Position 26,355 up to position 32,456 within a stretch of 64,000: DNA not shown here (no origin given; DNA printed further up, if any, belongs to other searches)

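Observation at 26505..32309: PFOR-CPR fusion enzyme (pyruvate:NADP+ oxidoreductase) encoded as a single 1934-aa ORF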

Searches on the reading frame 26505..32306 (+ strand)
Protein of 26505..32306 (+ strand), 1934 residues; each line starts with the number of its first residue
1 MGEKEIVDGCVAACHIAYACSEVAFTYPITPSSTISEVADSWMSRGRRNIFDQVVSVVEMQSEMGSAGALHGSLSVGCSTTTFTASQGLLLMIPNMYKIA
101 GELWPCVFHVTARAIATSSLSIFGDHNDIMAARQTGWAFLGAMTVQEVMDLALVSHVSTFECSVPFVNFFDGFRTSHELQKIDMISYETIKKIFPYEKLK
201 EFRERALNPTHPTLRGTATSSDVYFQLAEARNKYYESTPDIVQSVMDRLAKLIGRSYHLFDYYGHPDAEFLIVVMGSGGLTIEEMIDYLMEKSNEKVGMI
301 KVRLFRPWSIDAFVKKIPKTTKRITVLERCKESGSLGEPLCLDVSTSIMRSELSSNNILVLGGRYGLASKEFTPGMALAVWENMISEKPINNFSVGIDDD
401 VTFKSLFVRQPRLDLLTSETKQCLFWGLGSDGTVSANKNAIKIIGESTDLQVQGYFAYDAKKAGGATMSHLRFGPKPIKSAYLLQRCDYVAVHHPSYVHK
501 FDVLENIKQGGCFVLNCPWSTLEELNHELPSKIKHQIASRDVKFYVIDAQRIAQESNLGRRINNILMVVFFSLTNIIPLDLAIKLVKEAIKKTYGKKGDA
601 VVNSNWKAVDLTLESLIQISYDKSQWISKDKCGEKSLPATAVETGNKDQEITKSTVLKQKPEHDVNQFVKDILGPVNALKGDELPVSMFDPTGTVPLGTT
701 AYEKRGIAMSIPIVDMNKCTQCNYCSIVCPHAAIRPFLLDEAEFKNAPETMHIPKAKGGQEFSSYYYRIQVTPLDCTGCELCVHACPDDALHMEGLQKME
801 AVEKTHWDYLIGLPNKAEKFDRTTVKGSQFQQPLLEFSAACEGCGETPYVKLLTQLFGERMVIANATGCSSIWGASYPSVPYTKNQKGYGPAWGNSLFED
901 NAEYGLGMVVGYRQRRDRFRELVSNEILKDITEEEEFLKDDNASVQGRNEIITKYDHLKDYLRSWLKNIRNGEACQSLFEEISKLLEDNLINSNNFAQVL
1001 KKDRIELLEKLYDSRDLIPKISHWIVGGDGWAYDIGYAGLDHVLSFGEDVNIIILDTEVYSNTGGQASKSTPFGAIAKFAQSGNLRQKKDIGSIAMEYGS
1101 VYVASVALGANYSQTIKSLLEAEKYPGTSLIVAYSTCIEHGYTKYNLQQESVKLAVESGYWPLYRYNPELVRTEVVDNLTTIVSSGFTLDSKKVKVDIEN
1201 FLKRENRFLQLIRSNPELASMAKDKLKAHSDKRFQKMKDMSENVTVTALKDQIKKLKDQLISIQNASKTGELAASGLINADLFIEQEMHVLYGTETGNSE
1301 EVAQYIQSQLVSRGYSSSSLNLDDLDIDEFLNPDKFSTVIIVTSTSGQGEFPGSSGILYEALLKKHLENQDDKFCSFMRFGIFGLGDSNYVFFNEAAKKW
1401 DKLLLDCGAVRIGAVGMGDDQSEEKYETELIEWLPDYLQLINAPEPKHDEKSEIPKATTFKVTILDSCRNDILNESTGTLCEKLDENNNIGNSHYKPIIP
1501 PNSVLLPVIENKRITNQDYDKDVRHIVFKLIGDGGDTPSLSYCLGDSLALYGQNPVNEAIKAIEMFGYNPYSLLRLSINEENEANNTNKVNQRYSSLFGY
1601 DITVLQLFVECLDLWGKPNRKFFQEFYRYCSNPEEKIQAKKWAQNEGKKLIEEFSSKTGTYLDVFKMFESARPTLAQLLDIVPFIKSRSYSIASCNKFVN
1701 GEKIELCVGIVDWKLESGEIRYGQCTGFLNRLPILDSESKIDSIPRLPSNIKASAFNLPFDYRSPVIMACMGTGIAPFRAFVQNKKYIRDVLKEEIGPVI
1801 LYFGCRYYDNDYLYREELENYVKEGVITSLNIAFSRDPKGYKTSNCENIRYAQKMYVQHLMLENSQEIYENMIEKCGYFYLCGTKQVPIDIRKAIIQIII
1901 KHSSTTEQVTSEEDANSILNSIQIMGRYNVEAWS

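Call 5: search_protein_families(library=pfam, proteins=[window:26505-32306:+], max_evalue=0.01)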
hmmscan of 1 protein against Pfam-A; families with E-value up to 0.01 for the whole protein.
window:26505-32306:+ (1934 aa): 17 families
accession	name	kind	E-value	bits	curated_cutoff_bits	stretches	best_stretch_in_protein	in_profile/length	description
PF01855.24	POR_N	-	9.7e-70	235.3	27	1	17-246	3-230/231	Pyruvate flavodoxin/ferredoxin oxidoreductase, thiamine diP-bdg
PF01558.24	POR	-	2e-33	116.4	27.4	1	429-612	1-171/173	Pyruvate ferredoxin/flavodoxin oxidoreductase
PF00667.26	FAD_binding_1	-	3.5e-33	115.5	32.3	1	1502-1728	7-222/222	FAD binding domain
PF00258.30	Flavodoxin_1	-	9.1e-27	94.4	25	1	1290-1433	1-143/143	Flavodoxin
PF10371.14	EKR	-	3.5e-19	68.8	27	1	659-708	4-55/55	Domain of unknown function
PF17147.9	PFOR_II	-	1.2e-09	38.9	27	1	268-364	1-95/102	Pyruvate:ferredoxin oxidoreductase core domain II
PF00037.32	Fer4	-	4.8e-09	36.1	21.1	2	712-735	1-24/24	4Fe-4S binding domain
PF12838.12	Fer4_7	-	8.7e-09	36.2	27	1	718-790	1-52/52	4Fe-4S dicluster domain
PF00175.26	NAD_binding_1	-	9.3e-09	36.4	22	1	1768-1886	1-102/109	Oxidoreductase NAD-binding domain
PF13237.11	Fer4_10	-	1.7e-08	34.7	25.5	1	712-787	2-53/53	4Fe-4S dicluster domain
PF13187.11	Fer4_9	-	1.7e-07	31.6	27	1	718-790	1-51/52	4Fe-4S dicluster domain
PF13484.11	Fer4_16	-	2.6e-07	31.7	30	1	776-803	2-28/66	4Fe-4S double cluster binding domain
PF02775.26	TPP_enzyme_C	-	2.7e-07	30.9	21.9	1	1023-1131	49-149/151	Thiamine pyrophosphate enzyme, C-terminal TPP binding domain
PF14697.11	Fer4_21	-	2.9e-07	30.9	35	1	770-793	35-59/59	4Fe-4S dicluster domain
PF13183.11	Fer4_8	-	7.4e-06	26.8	27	1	716-788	2-66/68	4Fe-4S dicluster domain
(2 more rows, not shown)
